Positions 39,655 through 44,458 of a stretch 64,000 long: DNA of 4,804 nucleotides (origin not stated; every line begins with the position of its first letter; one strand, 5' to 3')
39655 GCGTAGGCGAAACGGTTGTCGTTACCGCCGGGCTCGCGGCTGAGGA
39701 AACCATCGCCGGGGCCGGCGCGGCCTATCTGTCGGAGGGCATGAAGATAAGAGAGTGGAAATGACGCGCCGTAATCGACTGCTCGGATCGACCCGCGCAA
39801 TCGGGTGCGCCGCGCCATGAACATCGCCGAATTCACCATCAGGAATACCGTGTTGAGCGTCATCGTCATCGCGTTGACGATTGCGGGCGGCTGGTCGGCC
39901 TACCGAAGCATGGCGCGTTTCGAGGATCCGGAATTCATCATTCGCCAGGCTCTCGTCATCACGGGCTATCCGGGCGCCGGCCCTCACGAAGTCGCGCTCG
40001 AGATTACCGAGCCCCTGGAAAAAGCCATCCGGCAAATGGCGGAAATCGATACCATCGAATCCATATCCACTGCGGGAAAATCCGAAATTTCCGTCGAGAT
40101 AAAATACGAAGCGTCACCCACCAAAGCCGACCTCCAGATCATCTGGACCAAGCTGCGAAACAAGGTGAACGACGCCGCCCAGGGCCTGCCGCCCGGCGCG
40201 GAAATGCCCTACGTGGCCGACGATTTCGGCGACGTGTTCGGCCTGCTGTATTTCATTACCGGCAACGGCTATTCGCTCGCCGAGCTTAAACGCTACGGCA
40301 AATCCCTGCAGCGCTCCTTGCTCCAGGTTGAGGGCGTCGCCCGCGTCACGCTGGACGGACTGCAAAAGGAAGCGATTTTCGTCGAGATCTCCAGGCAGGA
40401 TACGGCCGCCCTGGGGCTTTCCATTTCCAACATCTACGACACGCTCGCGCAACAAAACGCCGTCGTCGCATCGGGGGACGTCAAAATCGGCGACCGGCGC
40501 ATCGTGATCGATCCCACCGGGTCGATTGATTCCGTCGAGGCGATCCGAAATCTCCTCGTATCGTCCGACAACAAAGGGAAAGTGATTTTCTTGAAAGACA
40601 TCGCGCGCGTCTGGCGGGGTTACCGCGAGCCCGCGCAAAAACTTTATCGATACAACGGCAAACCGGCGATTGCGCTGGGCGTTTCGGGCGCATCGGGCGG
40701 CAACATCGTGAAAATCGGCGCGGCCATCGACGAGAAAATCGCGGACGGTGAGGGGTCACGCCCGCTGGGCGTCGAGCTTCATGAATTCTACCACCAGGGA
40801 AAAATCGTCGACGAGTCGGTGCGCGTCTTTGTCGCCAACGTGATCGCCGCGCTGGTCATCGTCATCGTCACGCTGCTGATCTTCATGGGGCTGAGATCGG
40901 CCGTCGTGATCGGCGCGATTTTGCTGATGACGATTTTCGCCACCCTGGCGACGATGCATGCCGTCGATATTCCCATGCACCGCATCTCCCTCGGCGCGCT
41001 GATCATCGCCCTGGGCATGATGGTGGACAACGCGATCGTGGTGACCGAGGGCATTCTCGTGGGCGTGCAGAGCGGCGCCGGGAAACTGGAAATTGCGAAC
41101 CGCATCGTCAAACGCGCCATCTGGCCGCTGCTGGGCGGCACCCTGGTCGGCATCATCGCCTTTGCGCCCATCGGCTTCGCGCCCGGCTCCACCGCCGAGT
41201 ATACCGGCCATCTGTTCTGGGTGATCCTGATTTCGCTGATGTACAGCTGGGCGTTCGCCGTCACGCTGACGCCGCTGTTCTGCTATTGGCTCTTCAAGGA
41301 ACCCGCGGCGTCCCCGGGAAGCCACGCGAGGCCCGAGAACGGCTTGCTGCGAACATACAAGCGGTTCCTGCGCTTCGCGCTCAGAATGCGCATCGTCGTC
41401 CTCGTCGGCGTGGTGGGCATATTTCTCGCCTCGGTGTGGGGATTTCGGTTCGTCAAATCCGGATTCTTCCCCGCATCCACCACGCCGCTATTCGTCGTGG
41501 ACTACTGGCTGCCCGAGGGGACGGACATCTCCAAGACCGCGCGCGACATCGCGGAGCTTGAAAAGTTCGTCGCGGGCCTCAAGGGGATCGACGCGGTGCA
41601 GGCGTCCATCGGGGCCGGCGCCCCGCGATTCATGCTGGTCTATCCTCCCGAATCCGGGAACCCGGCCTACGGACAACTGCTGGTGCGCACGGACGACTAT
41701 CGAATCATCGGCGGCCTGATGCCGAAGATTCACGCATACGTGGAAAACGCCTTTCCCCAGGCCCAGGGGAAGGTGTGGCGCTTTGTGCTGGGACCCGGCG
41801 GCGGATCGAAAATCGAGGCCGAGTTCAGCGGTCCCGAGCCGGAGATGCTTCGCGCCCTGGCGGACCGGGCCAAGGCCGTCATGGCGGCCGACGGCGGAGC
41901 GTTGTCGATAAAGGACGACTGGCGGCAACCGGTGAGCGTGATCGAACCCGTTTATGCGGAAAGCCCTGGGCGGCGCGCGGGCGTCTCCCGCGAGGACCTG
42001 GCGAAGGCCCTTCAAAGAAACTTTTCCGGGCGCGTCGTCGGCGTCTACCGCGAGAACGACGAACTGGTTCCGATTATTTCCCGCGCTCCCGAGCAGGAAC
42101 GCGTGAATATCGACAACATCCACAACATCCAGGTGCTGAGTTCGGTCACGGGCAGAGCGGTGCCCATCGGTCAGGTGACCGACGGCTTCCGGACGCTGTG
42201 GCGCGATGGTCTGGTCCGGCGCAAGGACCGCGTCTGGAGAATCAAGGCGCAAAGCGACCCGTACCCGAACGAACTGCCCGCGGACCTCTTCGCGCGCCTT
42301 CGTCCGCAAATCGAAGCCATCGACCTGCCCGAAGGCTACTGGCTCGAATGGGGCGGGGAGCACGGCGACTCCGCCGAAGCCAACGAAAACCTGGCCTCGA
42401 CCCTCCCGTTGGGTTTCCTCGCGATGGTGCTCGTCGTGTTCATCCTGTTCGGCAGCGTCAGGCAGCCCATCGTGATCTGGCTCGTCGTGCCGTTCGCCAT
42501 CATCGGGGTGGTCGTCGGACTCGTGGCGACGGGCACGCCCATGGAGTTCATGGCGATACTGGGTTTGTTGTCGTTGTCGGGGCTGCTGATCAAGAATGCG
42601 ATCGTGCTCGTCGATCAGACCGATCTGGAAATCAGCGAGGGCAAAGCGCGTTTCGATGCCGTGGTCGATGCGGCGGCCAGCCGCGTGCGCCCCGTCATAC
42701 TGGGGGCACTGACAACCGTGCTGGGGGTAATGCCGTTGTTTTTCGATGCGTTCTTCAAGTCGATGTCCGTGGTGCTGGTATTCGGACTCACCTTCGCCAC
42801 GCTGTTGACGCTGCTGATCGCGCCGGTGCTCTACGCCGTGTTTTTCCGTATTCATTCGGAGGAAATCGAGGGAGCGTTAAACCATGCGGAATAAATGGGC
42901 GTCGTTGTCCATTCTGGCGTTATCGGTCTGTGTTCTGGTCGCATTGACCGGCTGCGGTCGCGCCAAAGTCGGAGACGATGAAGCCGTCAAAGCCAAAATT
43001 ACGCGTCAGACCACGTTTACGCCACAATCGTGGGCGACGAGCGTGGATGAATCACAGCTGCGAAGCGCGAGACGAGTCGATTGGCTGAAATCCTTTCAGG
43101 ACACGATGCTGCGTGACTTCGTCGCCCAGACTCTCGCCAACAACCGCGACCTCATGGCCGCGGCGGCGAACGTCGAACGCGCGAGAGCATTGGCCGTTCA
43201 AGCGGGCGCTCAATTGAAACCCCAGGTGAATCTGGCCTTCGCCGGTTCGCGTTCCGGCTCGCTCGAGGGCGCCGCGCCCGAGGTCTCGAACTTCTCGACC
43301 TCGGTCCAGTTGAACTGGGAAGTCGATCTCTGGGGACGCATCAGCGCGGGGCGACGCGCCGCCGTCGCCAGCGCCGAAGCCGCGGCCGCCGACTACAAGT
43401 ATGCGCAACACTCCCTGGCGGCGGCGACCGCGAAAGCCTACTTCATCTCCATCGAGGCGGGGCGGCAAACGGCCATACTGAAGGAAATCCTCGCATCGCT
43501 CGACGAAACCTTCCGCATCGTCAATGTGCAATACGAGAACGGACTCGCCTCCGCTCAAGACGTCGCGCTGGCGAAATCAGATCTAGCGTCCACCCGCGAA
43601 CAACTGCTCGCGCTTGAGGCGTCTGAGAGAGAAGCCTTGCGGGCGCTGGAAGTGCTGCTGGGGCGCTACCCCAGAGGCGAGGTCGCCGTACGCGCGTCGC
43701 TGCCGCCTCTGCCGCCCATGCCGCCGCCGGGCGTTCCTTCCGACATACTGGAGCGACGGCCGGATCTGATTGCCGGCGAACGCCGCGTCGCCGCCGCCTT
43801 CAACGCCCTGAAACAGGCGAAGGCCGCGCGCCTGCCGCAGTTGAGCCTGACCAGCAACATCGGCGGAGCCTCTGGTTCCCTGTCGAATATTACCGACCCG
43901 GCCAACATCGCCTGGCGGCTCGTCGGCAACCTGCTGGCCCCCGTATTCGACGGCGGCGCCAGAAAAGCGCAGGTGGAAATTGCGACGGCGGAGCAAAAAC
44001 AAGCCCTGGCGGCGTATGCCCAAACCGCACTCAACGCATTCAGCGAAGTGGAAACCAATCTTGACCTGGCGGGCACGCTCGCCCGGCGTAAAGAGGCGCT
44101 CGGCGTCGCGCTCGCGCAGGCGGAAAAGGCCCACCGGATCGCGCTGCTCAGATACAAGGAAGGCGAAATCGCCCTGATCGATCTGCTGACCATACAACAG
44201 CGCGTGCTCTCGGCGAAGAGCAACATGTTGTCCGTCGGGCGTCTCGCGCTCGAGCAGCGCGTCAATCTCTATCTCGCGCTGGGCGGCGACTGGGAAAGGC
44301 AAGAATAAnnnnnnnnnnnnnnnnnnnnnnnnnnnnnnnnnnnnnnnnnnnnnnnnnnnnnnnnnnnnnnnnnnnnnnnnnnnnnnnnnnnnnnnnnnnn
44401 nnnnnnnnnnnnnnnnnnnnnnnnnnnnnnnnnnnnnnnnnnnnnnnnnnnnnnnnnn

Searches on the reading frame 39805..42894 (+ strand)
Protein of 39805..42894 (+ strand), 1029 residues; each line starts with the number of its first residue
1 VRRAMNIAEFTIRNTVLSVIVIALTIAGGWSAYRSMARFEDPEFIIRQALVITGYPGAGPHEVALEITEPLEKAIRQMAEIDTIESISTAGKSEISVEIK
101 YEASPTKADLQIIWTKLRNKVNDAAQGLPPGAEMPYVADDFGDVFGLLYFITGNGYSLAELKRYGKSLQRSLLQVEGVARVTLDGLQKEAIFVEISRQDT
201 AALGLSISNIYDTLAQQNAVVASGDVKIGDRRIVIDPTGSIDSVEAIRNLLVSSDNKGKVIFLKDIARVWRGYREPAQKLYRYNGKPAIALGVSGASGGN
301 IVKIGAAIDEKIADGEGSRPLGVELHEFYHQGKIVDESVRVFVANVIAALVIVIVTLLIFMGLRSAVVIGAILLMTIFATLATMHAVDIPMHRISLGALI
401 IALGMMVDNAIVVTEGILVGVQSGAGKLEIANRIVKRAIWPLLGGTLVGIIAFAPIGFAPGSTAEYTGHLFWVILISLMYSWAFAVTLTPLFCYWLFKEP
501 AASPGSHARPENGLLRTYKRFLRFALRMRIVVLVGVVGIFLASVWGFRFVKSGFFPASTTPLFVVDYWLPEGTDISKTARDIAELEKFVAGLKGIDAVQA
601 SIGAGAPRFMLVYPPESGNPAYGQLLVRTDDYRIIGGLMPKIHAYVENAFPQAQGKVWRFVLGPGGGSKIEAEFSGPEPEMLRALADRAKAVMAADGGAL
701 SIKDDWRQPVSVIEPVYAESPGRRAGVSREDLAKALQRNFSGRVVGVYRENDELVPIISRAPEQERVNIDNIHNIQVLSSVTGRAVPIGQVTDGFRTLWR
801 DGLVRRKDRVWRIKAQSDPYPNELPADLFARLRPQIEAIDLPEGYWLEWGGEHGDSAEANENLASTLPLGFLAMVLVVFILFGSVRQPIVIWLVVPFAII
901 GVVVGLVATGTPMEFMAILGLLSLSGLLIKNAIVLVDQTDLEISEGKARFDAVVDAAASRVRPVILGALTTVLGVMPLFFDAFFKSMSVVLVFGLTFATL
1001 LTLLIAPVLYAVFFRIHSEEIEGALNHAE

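Call 9: search_protein_families(library=pfam, proteins=[window:39805-42894:+])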
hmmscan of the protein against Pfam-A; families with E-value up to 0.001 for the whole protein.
window:39805-42894:+ (1029 aa): 2 families
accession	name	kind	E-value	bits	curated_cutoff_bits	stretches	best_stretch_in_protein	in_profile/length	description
PF00873.25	ACR_tran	-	1.5e-149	500.1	28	1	8-1013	2-1020/1021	AcrB/AcrD/AcrF family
PF02355.23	SecD_SecF_C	-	2e-06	27.8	20.5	1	860-1011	30-184/189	Protein export membrane protein SecD/SecF, C-terminal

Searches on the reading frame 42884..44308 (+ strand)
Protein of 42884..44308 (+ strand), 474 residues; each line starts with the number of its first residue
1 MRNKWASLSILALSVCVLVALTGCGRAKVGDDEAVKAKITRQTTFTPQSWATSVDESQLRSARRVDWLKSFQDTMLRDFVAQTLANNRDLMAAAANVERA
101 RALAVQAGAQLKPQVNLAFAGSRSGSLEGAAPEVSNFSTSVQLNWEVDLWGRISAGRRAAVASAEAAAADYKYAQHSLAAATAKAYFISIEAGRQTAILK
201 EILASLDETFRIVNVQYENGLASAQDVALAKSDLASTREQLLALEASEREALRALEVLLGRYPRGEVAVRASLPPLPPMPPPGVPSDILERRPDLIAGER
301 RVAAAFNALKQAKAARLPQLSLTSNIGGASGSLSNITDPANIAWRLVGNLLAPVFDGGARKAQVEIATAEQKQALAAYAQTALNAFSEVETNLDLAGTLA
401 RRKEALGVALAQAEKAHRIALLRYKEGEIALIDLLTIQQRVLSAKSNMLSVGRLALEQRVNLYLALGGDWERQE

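Call 9: search_protein_families(library=pfam, proteins=[window:42884-44308:+])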
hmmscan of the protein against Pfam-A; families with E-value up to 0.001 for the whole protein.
window:42884-44308:+ (474 aa): 1 family
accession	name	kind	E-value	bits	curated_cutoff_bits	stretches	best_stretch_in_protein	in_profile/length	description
PF02321.23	OEP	-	6.2e-46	157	22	2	77-260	2-187/187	Outer membrane efflux protein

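Call 11: find_encoding_contigs(protein=window:42884-44308:+, flank=10000, max_places=8)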
Protein window:42884-44308:+ (474 aa): 1 contig read that carries it; 1 place shown.
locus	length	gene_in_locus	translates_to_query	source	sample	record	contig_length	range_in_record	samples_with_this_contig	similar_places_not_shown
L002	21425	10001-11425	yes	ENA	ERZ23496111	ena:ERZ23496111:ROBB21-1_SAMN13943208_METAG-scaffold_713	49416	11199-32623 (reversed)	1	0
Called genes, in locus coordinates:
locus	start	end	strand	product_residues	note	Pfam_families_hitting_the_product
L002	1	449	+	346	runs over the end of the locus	PF00316:FBPase, PF18913:FBPase_C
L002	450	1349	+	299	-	PF24161:CCDC39 (weak), PF00691:OmpA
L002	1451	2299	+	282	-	PF00753:Lactamase_B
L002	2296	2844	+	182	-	PF00293:NUDIX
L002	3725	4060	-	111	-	PF13744:HTH_37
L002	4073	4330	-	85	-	PF05973:Gp49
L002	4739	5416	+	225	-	PF03737:RraA-like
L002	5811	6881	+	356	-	PF25967:RND-MFP_C, PF25989:YknX_C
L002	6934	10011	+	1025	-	PF00873:ACR_tran, PF02355:SecD_SecF_C (faint)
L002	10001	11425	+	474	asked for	PF02321:OEP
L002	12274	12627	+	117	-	PF12973:Cupin_7 (weak), PF02311:AraC_binding, PF07883:Cupin_2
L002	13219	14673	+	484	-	PF13185:GAF_2, PF01590:GAF, PF13492:GAF_3 (weak), PF00990:GGDEF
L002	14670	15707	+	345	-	PF00022:Actin (faint), PF06723:MreB_Mbl, PF14450:FtsA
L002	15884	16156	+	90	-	-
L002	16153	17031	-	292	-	PF08501:Shikimate_dh_N, PF01488:Shikimate_DH (weak), PF18317:SDH_C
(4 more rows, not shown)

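Call 13: find_related_loci(query=window:42884-44308:+, collection=genome_contigs, flank=10000)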
Query window:42884-44308:+ (474 aa) in genome_contigs; peptide patterns used: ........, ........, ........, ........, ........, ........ (x = any residue, [..] = any of these).
166 stretches matched a pattern; 93 encode a relative of the query (tblastn E <= 1e-3); the best 80 are kept; 79 distinct loci.
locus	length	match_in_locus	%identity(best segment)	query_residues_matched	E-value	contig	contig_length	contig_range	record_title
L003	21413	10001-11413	88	1-471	0e+0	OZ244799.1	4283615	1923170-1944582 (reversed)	MAG: bacterium isolate fda9cd22-9c8c-44c4-8321-deb2e702e096 genome assembly, chromosome: 1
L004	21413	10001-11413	88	1-471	0e+0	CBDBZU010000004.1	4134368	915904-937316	MAG: bacterium isolate 14075d2c-179b-4e0f-9294-86ba791e4164 genome assembly, contig: contig_4, whole genome shotgun sequ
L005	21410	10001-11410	74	1-470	0e+0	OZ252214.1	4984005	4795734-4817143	MAG: Cellvibrionaceae bacterium isolate 55a8bffa-a2ad-4596-9e63-39a54d4c2177 genome assembly, chromosome: 1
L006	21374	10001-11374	76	13-470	0e+0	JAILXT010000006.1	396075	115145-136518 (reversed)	MAG: Agarilytica sp. isolate PHBVgamm1 PHBVgamm1_contig_6, whole genome shotgun sequence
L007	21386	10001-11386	75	8-470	0e+0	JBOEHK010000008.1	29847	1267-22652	MAG: Cellvibrionaceae bacterium isolate PBSgam9 PBS13d_contig_180, whole genome shotgun sequence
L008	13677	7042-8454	88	1-471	0e+0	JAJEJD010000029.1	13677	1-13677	MAG: bacterium isolate p16x63bins.49 k141_737633, whole genome shotgun sequence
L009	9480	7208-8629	94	1-474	0e+0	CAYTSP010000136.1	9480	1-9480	MAG TPA_asm: uncultured Nitrospinaceae bacterium isolate SRP338948_co1_160 genome assembly, contig: k141_119000, whole g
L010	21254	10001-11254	38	65-471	7e-78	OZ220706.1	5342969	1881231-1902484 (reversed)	MAG: Acidobacteriota bacterium isolate 3e01828c-349b-4d98-9675-17abf9a03cac genome assembly, chromosome: 1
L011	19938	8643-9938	40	46-470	5e-74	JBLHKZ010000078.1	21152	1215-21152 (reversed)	MAG: Limisphaerales bacterium isolate 3300054698_143 Ga0535670_0003918, whole genome shotgun sequence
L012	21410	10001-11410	37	8-472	6e-73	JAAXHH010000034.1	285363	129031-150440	MAG: Candidatus Latescibacterota bacterium isolate Plut_88884 unfiltered_Plut_88884_genomic_contig_70128, whole genome s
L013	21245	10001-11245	37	47-470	8e-70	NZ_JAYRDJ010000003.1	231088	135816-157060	MAG: Niveibacterium sp. isolate SH_SHASGE1bin.34 NODE_42_length_231088_cov_2.509770, whole genome shotgun sequence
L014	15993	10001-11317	36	47-474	4e-67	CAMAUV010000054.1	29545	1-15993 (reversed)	MAG: Akkermansia muciniphila isolate AH-24oct19-279 genome assembly, contig: AH-24oct19-C3299, whole genome shotgun sequ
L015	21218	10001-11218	39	66-471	4e-66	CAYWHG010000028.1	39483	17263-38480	MAG TPA_asm: uncultured Steroidobacter sp. isolate SRP344714_co2_53 genome assembly, contig: NODE_2417_length_39483_cov_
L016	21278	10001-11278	35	47-470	3e-64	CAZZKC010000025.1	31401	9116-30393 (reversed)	MAG TPA_asm: uncultured Puniceicoccaceae bacterium isolate SRP065251_co1_19 genome assembly, contig: NODE_870_length_314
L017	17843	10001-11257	42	66-474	5e-64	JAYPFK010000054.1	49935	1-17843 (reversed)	MAG: Verrucomicrobiales bacterium isolate 139579_S180_metabat_bins_2.tsv.158 NODE_637_length_49935_cov_32.038051, whole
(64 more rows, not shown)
